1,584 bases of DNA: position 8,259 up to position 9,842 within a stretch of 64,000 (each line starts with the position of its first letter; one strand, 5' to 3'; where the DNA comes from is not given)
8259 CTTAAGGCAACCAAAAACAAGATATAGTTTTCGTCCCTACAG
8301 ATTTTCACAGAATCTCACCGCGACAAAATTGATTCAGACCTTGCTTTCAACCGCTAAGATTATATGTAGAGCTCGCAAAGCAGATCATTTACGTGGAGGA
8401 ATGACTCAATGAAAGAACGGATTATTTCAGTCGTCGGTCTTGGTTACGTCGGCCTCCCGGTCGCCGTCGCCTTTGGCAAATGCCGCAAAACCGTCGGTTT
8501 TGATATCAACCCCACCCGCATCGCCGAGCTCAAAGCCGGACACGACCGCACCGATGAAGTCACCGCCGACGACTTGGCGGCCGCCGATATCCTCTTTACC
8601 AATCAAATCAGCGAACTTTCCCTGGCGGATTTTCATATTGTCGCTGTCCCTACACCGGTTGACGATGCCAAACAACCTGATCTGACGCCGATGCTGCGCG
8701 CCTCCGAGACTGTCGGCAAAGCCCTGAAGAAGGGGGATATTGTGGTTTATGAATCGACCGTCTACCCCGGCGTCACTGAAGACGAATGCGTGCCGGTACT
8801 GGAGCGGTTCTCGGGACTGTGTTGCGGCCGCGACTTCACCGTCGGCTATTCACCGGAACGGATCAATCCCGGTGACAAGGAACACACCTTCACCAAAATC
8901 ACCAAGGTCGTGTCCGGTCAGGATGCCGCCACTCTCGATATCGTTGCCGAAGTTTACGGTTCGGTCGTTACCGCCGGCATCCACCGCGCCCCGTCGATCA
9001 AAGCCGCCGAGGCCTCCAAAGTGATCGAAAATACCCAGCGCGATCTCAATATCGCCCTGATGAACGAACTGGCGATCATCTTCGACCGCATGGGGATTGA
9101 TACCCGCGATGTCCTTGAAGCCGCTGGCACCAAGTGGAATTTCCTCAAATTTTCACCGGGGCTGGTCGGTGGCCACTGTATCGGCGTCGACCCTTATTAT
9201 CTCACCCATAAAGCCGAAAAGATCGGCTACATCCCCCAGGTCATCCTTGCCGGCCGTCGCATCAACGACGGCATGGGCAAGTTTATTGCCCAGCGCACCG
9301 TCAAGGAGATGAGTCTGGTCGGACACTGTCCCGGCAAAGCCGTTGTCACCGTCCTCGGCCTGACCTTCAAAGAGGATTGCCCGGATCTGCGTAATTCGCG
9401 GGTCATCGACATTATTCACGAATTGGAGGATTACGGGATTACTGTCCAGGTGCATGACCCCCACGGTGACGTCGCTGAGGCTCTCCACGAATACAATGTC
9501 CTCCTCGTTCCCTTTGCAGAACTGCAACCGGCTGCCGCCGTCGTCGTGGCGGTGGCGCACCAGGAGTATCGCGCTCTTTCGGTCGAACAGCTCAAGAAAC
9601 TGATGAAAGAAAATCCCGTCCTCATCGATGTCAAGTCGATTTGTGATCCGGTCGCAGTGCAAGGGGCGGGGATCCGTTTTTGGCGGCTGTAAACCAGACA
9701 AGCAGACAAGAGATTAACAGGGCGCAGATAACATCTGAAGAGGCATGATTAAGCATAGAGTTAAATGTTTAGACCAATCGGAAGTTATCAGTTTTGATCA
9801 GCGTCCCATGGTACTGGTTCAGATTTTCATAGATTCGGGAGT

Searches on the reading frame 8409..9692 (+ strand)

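Call 50: search_protein_families(library=pfam, max_evalue=0.00001, proteins=[window:8409-9692:+])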
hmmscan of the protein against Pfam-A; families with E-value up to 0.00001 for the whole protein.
window:8409-9692:+ (427 aa): 3 families
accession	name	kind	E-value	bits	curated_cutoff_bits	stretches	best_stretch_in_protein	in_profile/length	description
PF03721.20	UDPG_MGDP_dh_N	-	7e-33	114.2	27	1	6-175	3-179/187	UDP-glucose/GDP-mannose dehydrogenase family, NAD binding domain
PF03720.21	UDPG_MGDP_dh_C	-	1.6e-26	93.1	30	1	315-414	2-103/103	UDP-glucose/GDP-mannose dehydrogenase family, UDP binding domain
PF00984.24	UDPG_MGDP_dh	-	6.9e-25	87.4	25.4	1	199-287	2-93/94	UDP-glucose/GDP-mannose dehydrogenase family, central domain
